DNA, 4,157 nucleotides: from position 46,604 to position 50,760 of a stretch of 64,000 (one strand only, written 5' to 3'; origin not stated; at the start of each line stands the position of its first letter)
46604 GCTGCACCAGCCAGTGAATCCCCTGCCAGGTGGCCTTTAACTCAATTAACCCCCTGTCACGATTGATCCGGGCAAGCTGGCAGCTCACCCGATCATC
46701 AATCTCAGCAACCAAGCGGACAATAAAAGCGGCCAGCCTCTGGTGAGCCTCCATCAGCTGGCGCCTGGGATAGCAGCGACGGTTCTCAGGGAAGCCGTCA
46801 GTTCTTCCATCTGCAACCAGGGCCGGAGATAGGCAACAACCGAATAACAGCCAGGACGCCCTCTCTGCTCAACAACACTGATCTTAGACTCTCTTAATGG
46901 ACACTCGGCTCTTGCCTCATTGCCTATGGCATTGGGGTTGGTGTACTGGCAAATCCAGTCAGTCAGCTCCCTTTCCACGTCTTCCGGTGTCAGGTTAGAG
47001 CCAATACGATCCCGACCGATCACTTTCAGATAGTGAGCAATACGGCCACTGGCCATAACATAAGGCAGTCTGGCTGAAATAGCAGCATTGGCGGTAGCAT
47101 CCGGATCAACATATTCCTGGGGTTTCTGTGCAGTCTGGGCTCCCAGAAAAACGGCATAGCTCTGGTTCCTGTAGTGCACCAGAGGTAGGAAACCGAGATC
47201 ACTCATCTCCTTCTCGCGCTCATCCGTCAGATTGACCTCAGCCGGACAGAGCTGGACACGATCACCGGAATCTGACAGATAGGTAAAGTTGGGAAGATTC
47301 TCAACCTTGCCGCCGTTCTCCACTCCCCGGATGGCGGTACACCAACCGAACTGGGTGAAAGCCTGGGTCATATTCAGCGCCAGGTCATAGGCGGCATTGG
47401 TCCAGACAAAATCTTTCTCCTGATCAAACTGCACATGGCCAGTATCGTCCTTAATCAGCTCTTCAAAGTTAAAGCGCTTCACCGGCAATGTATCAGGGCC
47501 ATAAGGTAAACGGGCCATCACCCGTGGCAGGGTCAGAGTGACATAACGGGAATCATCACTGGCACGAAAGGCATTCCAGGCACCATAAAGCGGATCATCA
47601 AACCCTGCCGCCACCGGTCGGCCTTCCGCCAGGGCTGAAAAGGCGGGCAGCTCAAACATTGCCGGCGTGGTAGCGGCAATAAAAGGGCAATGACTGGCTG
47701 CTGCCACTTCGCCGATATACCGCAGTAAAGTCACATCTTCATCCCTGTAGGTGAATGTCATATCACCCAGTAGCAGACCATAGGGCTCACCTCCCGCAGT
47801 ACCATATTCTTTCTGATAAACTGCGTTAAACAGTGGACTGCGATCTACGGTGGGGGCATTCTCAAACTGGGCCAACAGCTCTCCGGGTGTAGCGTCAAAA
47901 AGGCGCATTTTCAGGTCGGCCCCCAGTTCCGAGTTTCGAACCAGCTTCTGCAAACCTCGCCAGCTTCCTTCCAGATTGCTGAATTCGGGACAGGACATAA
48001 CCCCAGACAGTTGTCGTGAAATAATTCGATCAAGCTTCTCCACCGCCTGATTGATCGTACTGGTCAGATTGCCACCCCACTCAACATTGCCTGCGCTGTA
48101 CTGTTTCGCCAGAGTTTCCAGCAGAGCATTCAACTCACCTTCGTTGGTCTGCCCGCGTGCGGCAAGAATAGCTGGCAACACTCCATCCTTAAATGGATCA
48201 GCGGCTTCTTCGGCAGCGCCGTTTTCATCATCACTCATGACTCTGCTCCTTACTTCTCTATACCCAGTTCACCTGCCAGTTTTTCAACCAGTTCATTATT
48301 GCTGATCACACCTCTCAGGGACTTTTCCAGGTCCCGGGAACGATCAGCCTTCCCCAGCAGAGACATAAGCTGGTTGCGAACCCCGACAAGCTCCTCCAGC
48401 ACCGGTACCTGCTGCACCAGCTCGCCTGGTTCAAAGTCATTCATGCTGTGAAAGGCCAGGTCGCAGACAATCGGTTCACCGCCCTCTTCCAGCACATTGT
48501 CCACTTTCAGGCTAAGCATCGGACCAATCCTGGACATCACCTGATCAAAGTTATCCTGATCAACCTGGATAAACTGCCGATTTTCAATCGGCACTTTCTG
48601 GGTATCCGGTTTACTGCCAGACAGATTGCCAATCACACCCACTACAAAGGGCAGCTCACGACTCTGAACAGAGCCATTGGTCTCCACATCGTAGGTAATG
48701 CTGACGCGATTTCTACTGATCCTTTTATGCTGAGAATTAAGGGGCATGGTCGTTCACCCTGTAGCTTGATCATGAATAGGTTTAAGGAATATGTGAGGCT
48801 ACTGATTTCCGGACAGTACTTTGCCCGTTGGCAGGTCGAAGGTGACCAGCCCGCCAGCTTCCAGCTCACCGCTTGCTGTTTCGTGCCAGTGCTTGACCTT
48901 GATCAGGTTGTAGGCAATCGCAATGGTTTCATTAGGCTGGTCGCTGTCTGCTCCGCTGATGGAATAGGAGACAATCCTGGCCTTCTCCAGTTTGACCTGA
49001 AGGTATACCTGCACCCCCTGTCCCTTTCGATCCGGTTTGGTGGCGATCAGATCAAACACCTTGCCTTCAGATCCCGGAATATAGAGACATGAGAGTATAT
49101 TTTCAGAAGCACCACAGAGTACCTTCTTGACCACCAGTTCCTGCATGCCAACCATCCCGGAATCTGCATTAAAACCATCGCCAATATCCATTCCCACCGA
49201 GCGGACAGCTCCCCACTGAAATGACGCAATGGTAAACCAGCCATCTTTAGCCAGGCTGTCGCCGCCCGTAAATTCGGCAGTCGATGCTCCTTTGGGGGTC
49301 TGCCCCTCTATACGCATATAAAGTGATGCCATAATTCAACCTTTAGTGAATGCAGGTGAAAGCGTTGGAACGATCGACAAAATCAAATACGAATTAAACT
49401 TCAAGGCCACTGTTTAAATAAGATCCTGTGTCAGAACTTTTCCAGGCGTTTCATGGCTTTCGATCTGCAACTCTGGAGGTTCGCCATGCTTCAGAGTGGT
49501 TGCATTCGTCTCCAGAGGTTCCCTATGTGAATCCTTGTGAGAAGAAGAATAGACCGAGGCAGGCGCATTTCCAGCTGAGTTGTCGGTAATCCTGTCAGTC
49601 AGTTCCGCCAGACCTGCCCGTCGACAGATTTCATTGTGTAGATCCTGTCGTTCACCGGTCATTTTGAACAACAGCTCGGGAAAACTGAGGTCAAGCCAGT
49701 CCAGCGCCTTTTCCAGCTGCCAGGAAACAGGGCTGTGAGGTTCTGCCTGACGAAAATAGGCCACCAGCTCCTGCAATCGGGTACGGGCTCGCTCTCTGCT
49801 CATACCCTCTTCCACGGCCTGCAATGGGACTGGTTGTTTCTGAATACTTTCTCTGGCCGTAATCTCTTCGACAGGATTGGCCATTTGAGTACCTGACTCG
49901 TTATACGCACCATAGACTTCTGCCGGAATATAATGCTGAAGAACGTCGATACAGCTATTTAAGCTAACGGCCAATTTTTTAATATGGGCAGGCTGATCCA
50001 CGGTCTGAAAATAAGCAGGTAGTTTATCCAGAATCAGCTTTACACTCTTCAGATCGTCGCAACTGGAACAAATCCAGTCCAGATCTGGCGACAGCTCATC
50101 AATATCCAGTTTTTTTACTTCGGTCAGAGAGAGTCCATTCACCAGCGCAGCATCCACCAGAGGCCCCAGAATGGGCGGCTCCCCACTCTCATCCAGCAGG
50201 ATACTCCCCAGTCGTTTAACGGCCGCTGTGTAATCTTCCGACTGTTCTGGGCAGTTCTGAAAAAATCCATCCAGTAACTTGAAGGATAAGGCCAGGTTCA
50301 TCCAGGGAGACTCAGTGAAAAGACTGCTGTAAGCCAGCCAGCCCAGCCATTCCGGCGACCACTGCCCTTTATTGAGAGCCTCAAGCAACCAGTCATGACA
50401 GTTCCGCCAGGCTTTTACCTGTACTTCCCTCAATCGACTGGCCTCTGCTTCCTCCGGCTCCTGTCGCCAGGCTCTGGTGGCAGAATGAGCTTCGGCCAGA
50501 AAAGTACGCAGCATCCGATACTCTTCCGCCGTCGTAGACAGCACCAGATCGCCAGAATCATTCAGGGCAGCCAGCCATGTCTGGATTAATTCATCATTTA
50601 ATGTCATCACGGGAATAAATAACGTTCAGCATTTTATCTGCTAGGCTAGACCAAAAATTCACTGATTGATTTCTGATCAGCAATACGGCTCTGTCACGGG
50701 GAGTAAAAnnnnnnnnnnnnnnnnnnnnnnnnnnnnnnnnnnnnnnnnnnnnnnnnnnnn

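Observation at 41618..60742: T6SS cluster is an island bracketed by long direct repeats of its host locus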

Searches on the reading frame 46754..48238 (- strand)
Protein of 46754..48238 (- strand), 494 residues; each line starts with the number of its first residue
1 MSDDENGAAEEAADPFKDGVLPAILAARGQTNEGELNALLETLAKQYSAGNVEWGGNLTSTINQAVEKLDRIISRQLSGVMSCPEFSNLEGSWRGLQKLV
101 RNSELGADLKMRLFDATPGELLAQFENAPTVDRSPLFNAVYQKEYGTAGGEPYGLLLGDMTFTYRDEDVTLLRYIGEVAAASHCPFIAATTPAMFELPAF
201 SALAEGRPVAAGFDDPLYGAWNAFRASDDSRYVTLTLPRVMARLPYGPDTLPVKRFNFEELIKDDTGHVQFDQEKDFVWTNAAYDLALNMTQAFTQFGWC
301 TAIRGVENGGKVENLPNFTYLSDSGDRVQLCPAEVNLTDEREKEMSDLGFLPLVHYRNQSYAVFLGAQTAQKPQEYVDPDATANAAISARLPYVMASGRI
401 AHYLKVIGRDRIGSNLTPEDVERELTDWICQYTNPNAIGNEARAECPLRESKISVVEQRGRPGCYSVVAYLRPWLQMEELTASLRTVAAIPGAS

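Call 8: search_protein_families(library=pfam, proteins=[window:46754-48238:-])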
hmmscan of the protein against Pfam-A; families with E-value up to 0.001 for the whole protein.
window:46754-48238:- (494 aa): 2 families
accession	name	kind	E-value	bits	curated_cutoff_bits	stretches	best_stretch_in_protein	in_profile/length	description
PF05943.17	VipB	-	6e-107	357.6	27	1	64-371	2-301/301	EvpB/VC_A0108, tail sheath N-terminal domain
PF18945.5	VipB_2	-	3.1e-35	121.2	27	1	381-489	2-111/112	EvpB/VC_A0108, tail sheath gpW/gp25-like domain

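Call 47: search_protein_families(library=ncbifam, proteins=[window:46754-48238:-], max_evalue=0.01)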
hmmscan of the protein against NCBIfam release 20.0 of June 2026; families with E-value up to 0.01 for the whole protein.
window:46754-48238:- (494 aa): 1 family
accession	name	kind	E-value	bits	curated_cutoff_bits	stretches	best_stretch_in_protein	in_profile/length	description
TIGR03355.1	VI_chp_2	equivalog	6.5e-165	549.6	271.5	1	29-491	17-473/473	type VI secretion system contractile sheath large subunit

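Call 53: search_dna_similar(query=window:46754-48238:-, collection=plasmids, mode=protein, max_rows=10)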
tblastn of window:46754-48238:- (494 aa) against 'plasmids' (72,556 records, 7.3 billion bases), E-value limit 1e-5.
Records with a match: 579; places in all: 700; records where one place covers at least 80% of the query: 576.
Best place of each record, by identity: 60-80% 7; <60% 572.
By first word of the organism name: Ralstonia 126; Rhizobium 94; Escherichia 75; Campylobacter 38; Cronobacter 21; Leisingera 18; Vibrio 15; Pantoea 15; Burkholderia 14; Enterobacter 13; and 56 more.
By predicted mobility (MOB-suite, as given by PLSDB): non-mobilizable 279; conjugative 164; mobilizable 136.
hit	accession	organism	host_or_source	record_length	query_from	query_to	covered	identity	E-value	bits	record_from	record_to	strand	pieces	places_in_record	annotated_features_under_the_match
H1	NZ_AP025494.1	Vibrio gigantis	-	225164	25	492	95%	67.1%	0e+0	659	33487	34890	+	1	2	tssC: type VI secretion system contractile sheath large subunit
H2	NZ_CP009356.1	Vibrio tubiashii ATCC 19109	Mercenaria mercenaria,Larvae from hard ...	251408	25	492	95%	66.7%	0e+0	659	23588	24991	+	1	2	tssC: type VI secretion system contractile sheath large subunit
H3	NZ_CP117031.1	Vibrio tubiashii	Babylonia areolata,bacterial pure ...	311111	25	492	95%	66.7%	0e+0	659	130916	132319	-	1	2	tssC: type VI secretion system contractile sheath large subunit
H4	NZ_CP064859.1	Vibrio europaeus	shellfish hatchery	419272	25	492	95%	66.7%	0e+0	659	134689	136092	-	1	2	tssC: type VI secretion system contractile sheath large subunit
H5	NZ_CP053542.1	Vibrio europaeus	Argopecten purpuratus,Shellfish hatchery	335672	25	492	95%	66.7%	0e+0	659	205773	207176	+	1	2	tssC: type VI secretion system contractile sheath large subunit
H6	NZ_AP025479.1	Vibrio crassostreae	-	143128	25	492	95%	65.2%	0e+0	644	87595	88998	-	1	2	tssC: type VI secretion system contractile sheath large subunit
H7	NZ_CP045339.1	Vibrio sp. THAF190c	pure culture,Surface of a polyethylene ...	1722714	20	492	96%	60.9%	0e+0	622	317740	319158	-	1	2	none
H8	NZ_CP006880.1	Rhizobium gallicum bv. gallicum R602sp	Phaseolus vulgaris,whole ...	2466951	18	494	97%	51.0%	2e-143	462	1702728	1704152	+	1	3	record has no annotation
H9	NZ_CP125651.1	Rhizobium sp. BT04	Phaseolus vulgaris,Pure culture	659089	18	491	96%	50.7%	5e-145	466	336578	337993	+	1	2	tssC: type VI secretion system contractile sheath large subunit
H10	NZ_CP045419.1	Pseudoalteromonas sp. THAF3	pure culture,Surface of a polyethylene ...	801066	20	491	96%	50.8%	6e-153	489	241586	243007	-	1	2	tssC: type VI secretion system contractile sheath large subunit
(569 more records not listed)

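Call 54: get_annotated_region(hit=H6, flank=13000)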
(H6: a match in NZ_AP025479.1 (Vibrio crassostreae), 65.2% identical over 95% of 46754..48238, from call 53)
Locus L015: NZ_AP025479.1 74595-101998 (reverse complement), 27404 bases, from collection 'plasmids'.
description: Vibrio crassostreae strain LMG 22240 plasmid p2, complete sequence
organism: Vibrio crassostreae (NCBI taxid 246167)
taxonomy: Bacteria; Pseudomonadota; Gammaproteobacteria; Vibrionales; Vibrionaceae; Vibrio; Vibrio crassostreae
host: -; source: -; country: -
typing (MOB-suite, as given by PLSDB): conjugative; relaxase MOBF; mating-pair formation MPF_F
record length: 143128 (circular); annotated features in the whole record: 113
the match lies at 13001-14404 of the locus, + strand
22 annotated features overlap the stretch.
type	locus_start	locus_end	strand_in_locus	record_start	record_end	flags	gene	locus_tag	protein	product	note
CDS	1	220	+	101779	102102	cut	-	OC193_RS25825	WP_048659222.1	hypothetical protein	-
CDS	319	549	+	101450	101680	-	-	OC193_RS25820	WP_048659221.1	hypothetical protein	-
CDS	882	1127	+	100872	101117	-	-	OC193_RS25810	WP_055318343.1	hypothetical protein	-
CDS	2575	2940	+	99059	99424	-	-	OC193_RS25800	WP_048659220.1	DUF1304 domain-containing protein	-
CDS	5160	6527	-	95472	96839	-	-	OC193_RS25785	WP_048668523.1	IS66 family transposase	-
CDS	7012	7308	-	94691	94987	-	-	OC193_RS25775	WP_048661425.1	PAAR domain-containing protein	-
CDS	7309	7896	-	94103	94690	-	-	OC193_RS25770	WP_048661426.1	hypothetical protein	-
CDS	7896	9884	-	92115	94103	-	tssI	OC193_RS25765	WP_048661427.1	type VI secretion system tip protein TssI/VgrG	GO:0033103 - protein secretion by the type VI secretion system [Evidence IEA]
CDS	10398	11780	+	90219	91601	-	-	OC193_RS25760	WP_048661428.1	type VI secretion system ImpA family N-terminal domain-containing protein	-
CDS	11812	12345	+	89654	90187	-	-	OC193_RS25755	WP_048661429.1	type VI secretion system tube protein Hcp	-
CDS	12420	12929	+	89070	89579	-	tssB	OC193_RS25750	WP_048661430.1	type VI secretion system contractile sheath small subunit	GO:0033103 - protein secretion by the type VI secretion system [Evidence IEA]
CDS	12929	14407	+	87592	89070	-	tssC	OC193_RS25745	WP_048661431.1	type VI secretion system contractile sheath large subunit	GO:0033103 - protein secretion by the type VI secretion system [Evidence IEA]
CDS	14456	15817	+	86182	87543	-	-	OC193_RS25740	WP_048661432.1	type VI secretion system contractile sheath large subunit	-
CDS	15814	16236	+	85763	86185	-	-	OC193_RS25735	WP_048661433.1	GPW/gp25 family protein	-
CDS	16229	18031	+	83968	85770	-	tssF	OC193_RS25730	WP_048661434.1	type VI secretion system baseplate subunit TssF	GO:0033103 - protein secretion by the type VI secretion system [Evidence IEA]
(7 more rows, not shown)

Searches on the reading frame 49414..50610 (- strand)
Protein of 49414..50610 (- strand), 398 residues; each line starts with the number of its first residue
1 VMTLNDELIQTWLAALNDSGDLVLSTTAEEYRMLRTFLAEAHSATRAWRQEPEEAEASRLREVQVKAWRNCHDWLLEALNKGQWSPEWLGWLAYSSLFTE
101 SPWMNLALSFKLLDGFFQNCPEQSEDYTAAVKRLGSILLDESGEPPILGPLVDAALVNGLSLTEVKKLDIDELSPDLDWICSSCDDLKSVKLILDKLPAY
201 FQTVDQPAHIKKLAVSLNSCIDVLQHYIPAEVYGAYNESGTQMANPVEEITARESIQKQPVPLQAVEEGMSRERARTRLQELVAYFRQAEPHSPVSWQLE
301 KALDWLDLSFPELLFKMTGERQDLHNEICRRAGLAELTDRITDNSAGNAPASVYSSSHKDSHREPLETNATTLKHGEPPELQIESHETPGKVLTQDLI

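Call 8: search_protein_families(library=pfam, proteins=[window:49414-50610:-])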
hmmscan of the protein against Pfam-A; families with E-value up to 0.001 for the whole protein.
window:49414-50610:- (398 aa): 0 families

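Call 23: search_protein_families(library=pfam, proteins=[window:49414-50610:-], max_evalue=1)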
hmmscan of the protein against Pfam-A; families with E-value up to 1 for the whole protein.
window:49414-50610:- (398 aa): 0 families

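Call 47: search_protein_families(library=ncbifam, proteins=[window:49414-50610:-], max_evalue=0.01)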
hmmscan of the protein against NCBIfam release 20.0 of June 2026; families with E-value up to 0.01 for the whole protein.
window:49414-50610:- (398 aa): 1 family
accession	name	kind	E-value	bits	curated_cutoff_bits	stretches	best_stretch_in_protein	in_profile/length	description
TIGR03363.1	VI_chp_8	equivalog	7.4e-14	52.1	160.85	1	210-317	229-338/353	type VI secretion system protein TssA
